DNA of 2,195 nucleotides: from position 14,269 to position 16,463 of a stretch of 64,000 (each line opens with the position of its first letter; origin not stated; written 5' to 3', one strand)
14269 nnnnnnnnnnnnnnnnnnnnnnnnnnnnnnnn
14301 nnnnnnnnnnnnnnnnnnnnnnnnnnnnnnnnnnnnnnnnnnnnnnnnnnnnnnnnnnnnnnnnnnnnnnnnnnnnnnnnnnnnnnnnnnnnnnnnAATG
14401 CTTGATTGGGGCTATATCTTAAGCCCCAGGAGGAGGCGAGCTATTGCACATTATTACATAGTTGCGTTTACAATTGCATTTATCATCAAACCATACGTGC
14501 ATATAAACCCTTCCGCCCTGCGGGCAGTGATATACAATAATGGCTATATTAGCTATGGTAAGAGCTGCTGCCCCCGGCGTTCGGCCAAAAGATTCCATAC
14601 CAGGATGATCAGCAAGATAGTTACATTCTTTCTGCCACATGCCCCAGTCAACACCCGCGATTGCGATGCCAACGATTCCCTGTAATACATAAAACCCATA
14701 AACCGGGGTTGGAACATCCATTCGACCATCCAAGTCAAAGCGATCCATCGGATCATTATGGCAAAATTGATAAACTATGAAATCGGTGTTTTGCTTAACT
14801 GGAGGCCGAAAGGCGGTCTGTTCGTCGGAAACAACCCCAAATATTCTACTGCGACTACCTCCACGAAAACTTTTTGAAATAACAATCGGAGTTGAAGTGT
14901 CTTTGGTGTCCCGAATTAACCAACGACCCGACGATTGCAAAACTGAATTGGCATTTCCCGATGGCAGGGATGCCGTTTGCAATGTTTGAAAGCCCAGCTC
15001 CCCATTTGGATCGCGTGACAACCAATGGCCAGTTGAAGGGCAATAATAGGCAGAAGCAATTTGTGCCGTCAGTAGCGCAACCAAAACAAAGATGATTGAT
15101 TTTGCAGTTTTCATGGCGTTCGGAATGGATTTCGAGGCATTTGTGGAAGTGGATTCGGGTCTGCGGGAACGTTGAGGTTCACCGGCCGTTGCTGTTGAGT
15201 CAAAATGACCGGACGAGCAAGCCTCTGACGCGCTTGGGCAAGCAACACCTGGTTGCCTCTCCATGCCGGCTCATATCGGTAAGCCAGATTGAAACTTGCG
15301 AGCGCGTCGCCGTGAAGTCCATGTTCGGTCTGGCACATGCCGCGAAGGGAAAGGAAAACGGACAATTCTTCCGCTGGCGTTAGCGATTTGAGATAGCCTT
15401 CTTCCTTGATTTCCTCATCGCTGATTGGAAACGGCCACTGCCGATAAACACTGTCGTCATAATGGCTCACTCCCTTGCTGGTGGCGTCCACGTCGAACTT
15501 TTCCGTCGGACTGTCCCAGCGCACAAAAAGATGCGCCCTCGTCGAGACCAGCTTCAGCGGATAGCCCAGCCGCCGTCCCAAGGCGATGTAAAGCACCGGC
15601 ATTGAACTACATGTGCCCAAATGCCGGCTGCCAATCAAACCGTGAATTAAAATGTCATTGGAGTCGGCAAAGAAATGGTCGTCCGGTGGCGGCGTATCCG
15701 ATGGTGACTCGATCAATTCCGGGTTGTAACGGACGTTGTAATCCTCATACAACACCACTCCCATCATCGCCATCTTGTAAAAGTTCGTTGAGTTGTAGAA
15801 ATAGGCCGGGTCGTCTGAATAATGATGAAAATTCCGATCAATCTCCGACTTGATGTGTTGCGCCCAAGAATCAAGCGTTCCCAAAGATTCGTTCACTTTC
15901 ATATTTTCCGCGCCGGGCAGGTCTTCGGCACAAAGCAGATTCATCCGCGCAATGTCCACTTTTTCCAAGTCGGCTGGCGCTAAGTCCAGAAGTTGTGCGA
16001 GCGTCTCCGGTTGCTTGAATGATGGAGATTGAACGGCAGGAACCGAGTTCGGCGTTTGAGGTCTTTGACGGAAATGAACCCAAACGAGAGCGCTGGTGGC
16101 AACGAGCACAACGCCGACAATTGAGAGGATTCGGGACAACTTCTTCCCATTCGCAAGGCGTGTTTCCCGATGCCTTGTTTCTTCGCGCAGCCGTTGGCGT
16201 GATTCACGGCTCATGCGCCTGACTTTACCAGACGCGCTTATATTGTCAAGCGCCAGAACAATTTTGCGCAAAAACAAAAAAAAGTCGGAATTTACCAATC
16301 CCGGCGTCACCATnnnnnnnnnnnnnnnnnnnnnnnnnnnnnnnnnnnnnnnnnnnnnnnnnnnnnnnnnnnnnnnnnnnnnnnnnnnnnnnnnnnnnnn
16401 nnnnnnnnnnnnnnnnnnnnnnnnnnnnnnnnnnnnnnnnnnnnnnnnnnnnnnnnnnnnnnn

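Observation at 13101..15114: Tandem 'signal peptide + RHS-core tip + variable C-terminus' cassettes, each followed by a tiny membrane ORF, in an AT-rich islet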

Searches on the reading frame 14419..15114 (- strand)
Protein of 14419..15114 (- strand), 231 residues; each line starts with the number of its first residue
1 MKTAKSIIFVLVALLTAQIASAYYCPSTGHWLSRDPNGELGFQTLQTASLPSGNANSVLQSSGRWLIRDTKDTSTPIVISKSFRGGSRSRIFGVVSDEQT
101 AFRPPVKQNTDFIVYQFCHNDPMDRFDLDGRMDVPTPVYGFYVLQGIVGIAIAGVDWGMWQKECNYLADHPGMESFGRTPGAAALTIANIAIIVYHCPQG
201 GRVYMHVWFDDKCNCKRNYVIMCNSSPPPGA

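Call 3: search_protein_families(library=pfam, proteins=[window:14419-15114:-], max_evalue=1)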
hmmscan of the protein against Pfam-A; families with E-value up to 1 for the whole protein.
window:14419-15114:- (231 aa): 0 families

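Call 4: search_protein_families(library=ncbifam, proteins=[window:14419-15114:-], max_evalue=1)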
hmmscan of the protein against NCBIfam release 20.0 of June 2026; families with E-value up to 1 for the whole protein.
window:14419-15114:- (231 aa): 1 family
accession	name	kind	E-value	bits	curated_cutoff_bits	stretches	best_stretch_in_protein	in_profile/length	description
TIGR03696.1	Rhs_assc_core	domain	3.6e-05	24.2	32.5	1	23-41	37-55/76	RHS repeat-associated core domain-containing protein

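Call 74: search_protein_families(library=phrogs, proteins=[window:14419-15114:-], max_evalue=0.01)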
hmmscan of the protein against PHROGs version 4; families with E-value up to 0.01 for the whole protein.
window:14419-15114:- (231 aa): 0 families

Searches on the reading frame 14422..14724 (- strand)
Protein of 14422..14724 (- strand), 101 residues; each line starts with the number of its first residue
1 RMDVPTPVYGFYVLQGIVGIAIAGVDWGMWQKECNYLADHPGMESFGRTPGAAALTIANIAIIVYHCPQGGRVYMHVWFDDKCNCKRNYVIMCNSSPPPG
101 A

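Call 79: search_solved_structures(query=window:14422-14724:-, max_evalue=5)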
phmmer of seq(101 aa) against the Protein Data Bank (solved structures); distinct sequences matched with E-value up to 5: 0.

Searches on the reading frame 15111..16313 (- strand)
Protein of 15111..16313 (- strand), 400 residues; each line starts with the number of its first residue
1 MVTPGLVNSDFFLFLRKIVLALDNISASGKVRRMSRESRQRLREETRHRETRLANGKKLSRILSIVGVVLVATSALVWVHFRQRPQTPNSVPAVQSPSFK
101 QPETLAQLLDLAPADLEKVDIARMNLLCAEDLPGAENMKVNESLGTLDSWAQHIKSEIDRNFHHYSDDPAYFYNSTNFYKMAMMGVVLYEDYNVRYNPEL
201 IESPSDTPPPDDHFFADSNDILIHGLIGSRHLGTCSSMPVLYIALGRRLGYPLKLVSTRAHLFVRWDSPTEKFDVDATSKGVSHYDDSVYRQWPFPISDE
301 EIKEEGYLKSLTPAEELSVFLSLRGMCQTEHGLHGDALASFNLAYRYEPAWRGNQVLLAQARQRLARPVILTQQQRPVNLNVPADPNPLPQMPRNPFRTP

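Call 3: search_protein_families(library=pfam, proteins=[window:15111-16313:-], max_evalue=1)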
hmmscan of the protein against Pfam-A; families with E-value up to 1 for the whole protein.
window:15111-16313:- (400 aa): 2 families
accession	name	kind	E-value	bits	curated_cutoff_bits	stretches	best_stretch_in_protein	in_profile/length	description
PF13369.12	Transglut_core2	-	4.8e-06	26.6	23.5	1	213-289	46-122/155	Transglutaminase-like superfamily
PF09925.14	DUF2157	-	0.032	14.4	32.4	1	34-79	9-54/146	Predicted membrane protein (DUF2157)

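Call 4: search_protein_families(library=ncbifam, proteins=[window:15111-16313:-], max_evalue=1)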
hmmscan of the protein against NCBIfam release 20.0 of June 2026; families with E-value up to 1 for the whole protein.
window:15111-16313:- (400 aa): 1 family
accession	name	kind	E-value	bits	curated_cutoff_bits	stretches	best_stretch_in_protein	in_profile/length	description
TIGR02375.1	pseudoazurin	equivalog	0.054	13.2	109.85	1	149-189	45-86/116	pseudoazurin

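Call 25: find_homologous_proteins(query=window:15111-16313:-)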
Query window:15111-16313:- (400 aa): 1447 proteins with E <= 0.001 among 8000 candidates; the best 120 are listed.
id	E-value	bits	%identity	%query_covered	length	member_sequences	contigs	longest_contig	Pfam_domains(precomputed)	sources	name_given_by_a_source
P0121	9.0e-226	767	90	92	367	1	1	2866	PF13369.13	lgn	-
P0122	6.3e-223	758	88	92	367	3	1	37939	PF13369.13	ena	-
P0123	2.6e-189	647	77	92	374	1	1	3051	PF13369.13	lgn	-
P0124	1.7e-174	598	70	92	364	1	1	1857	-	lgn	-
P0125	9.3e-170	583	69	92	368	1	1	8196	PF13369.13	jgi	jgi:hypothetical protein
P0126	2.0e-168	578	68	92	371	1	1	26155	PF13369.13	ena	-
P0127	3.5e-168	578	68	92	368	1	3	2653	PF13369.13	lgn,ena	-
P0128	1.5e-166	572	72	85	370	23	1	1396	-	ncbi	-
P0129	6.5e-166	570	68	92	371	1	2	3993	PF13369.13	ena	-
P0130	6.2e-164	564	68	92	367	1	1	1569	PF13369.13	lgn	-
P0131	3.2e-161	555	69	86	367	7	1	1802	PF13369.13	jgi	-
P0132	6.2e-161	554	67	92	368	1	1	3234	-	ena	-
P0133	1.6e-159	549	71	82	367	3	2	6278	PF13369.13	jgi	-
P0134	4.3e-158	544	71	86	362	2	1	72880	PF13369.13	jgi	jgi:hypothetical protein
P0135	4.7e-158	544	66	92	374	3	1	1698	-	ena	-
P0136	5.3e-157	541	68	85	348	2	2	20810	PF13369.13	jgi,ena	jgi:hypothetical protein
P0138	9.1e-153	527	66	85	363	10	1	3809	PF13369.13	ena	-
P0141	4.6e-150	518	62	91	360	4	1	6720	PF13369.13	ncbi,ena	-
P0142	6.5e-148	511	68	80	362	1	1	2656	PF13369.13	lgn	-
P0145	7.1e-147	507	69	77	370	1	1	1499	PF13369.13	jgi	jgi:hypothetical protein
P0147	3.4e-145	502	65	85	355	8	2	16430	PF13369.13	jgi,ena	-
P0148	5.3e-145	501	63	85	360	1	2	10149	PF13369.13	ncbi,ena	-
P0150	8.1e-145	501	67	81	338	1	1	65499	PF13369.13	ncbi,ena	-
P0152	1.9e-144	499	65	85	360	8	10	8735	PF13369.13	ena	-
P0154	8.3e-144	497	65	85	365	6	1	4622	PF13369.13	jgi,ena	-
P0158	1.7e-141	490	69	77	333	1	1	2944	PF13369.13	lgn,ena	-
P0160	1.5e-140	487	73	71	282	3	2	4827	PF13369.13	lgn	-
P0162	1.6e-138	480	67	78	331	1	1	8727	PF13369.13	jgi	jgi:hypothetical protein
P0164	1.1e-137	477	74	69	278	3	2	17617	PF13369.13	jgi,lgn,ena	-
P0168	3.1e-134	466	63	83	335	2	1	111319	PF13369.13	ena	-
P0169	3.5e-134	466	60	89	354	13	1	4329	PF13369.13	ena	-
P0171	1.3e-132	460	59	90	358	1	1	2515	PF13369.13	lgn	-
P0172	7.3e-132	458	56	92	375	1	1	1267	PF13369.13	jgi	-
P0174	1.8e-131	457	64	77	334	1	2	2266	PF13369.13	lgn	-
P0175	1.9e-131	457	57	91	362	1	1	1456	PF13369.13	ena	-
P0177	1.5e-130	454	57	86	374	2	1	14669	PF13369.13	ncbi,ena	-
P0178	2.2e-130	453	69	69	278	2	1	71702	PF13369.13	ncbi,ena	-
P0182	4.8e-129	449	67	74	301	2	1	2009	PF13369.13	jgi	jgi:regulator of sirC expression with transglutaminase-like and TPR domain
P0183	6.6e-129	448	56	90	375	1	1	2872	PF13369.13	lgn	-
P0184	1.5e-128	447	58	86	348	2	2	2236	PF13369.13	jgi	jgi:hypothetical protein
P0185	1.9e-128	447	57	87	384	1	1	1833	PF13369.13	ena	-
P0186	1.2e-127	444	57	85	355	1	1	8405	PF13369.13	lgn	-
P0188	8.2e-127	441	60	84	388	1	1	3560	PF13369.13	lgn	-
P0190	3.0e-126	439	69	69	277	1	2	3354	PF13369.13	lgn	-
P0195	1.8e-122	427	55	88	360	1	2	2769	PF13369.13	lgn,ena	-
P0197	4.1e-122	426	68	66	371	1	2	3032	PF13369.13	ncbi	ncbi:MAG: transglutaminase family protein [Limisphaerales bacterium]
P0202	1.5e-120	421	52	93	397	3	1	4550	PF13369.13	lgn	-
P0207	1.1e-118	415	56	83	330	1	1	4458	PF13369.13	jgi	-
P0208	1.7e-118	414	53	88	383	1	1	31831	PF13369.13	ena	-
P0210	5.2e-118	412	59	77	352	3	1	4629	PF13369.13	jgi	-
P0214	3.0e-117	410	65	67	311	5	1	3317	PF13369.13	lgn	-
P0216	6.2e-117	409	54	86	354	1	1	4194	PF13369.13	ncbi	-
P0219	1.9e-116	407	55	83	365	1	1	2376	PF13369.13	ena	-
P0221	2.8e-116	407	53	88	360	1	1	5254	PF13369.13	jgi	jgi:hypothetical protein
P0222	3.4e-116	406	55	83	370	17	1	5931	PF13369.13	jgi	jgi:hypothetical protein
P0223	5.1e-116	406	54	85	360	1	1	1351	PF13369.13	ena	-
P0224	6.4e-116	405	61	74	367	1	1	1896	PF13369.13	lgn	-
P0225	1.2e-115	405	53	86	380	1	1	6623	PF13369.13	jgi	jgi:hypothetical protein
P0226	2.0e-115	404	50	89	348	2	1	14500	PF13369.13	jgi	-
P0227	2.0e-115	404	53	91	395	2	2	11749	PF13369.13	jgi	jgi:hypothetical protein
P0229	3.1e-115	403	59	75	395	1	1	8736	PF13369.13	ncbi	ncbi:MAG: transglutaminase family protein [Chthoniobacterales bacterium]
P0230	3.5e-115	403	51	91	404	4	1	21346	PF13369.13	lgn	-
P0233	6.4e-115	402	65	66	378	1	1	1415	PF13369.13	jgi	jgi:hypothetical protein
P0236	4.6e-114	399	59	76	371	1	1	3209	PF13369.13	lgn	-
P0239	7.4e-114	399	57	77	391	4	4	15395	PF13369.13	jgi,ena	jgi:hypothetical protein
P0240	9.0e-114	398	60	71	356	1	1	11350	PF13369.13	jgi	jgi:hypothetical protein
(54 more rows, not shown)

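Call 53: predict_structure(alignment_id=A4)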
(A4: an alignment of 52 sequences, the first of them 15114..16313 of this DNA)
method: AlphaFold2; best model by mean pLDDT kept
length: 400 residues; sequences in the alignment: 52
mean_pLDDT: 80.3   pTM: 0.69
mean pLDDT of the five models: 80.3, 79.1, 78.8, 76.1, 73.9
residues with pLDDT >= 90: 218; 70-90: 63; 50-70: 54; < 50: 65
segments of 3 or more residues with pLDDT < 50: 1-13, 15-17, 19-34, 86-95, 202-209, 372-378, 393-400
pLDDT, mean of each block of 10 residues (from residue 1): 36 46 40 52 69 66 84 84 52 61 98 95 98 94 98 98 97 96 95 84 49 79 92 90 98 94 94 82 88 91 93 97 96 95 97 94 82 49 64 46
secondary structure, 60 per line:
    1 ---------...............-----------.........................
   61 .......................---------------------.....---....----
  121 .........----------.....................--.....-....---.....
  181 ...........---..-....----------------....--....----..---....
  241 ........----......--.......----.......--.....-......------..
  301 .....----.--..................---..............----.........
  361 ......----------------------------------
elements in order: H10-24 H36-83 H105-109 H113-116 H121-129 H140-160 H163-167 H169-172 H176-191 H198-201 H218-221 H224-227 H237-248 E253-258 E261-267 E272-278 E281-285 H287-292 H299-305 H313-330 H334-347 H352-366

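Call 55: fold_search(model_id=the predicted structure, library=pdb)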
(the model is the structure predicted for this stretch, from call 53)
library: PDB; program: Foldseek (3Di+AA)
matches with E <= 10: 584; with E <= 0.001: 0
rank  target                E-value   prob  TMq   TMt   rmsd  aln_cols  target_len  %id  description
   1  8e90_A                4.0e-02  0.87  0.29  0.25  12.9       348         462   11  Inhibition of Human Menin by SNDX-5613 (released 2022-12-14)
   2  8ig0_A                4.2e-02  0.94  0.32  0.27   9.9       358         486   10  Crystal structure of menin in complex with DS-1594b (released 2023-03-22)
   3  9c93_B                4.7e-02  0.89  0.30  0.26  13.0       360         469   11  Crystal structure of menin in complex with inhibitor compound 26 (released 2025-01-15)
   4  9c92_B                5.7e-02  0.84  0.29  0.25  13.0       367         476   10  Crystal structure of menin in complex with inhibitor compound 15 (released 2025-01-15)
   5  7o9x                  7.3e-02  0.84  0.29  0.26  12.5       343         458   10  Crystal structure of Human Menin with fragment 16 (released 2022-07-27)
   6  9z4x_A                7.7e-02  0.91  0.25  0.21   8.7       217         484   12  MENIN IN COMPLEX WITH JNJ-75276617 (Bleximenib) (released 2025-11-26)
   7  6b41                  8.1e-02  0.91  0.25  0.21   9.6       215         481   13  Menin bound to M-525 (released 2018-01-24)
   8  9c4x                  8.1e-02  0.77  0.27  0.24  13.0       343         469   10  Menin mutant - M327I (released 2025-05-14)
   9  7uj4_B                9.0e-02  0.95  0.36  0.33   8.5       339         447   11  Inhibition of Human Menin by SNDX-5613 (released 2022-12-14)
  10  9z4x_B                9.0e-02  0.90  0.32  0.28   9.7       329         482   12  MENIN IN COMPLEX WITH JNJ-75276617 (Bleximenib) (released 2025-11-26)
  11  6s2k_A                1.2e-01  0.75  0.30  0.26  13.1       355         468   11  Human Menin in complex with AJ21 (released 2021-01-13)
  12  9c94_B                1.3e-01  0.69  0.29  0.26  13.3       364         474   11  Crystal structure of menin in complex with inhibitor compound 20 (released 2025-01-15)
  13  3u85_A                1.3e-01  0.69  0.29  0.25  13.0       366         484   11  Crystal structure of human menin in complex with MLL1 (released 2012-02-15)
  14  7o9z                  1.4e-01  0.72  0.30  0.26  12.5       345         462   11  Crystal structure of Human Menin in complex with BD-08 (released 2022-07-27)
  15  9c4v_A                1.4e-01  0.66  0.27  0.24  13.0       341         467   10  Menin mutant G331D in complex with MLL peptide (released 2025-05-14)
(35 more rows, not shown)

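Call 74: search_protein_families(library=phrogs, proteins=[window:15111-16214:-], max_evalue=0.01)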
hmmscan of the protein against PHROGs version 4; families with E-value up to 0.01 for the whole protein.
window:15111-16214:- (367 aa): 0 families

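Call 78: search_solved_structures(query=A4, max_evalue=0.1)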
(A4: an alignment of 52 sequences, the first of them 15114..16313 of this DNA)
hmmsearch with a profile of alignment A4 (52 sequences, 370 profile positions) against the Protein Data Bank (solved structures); distinct sequences matched with E-value up to 0.1: 5.
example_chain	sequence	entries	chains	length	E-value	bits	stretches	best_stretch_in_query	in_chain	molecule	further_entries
1w3b_A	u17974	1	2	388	0.0049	19.3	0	290-331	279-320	UDP-N-ACETYLGLUCOSAMINE--PEPTIDE N-ACETYLGLUCOSAMINYLTRANSFERASE 110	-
6eou_A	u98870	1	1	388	0.005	19.3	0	290-330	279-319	UDP-N-acetylglucosamine--peptide N-acetylglucosaminyltransferase 110 kDa subunit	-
7yeh_B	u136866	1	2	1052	0.045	16.1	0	290-330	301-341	UDP-N-acetylglucosamine--peptide N-acetylglucosaminyltransferase 110 kDa subunit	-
7yea_A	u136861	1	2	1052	0.046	16.1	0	290-330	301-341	UDP-N-acetylglucosamine--peptide N-acetylglucosaminyltransferase 110 kDa subunit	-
7ntf_A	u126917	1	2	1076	0.056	15.8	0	290-331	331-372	Isoform 1 of UDP-N-acetylglucosamine--peptide N-acetylglucosaminyltransferase 110 kDa subu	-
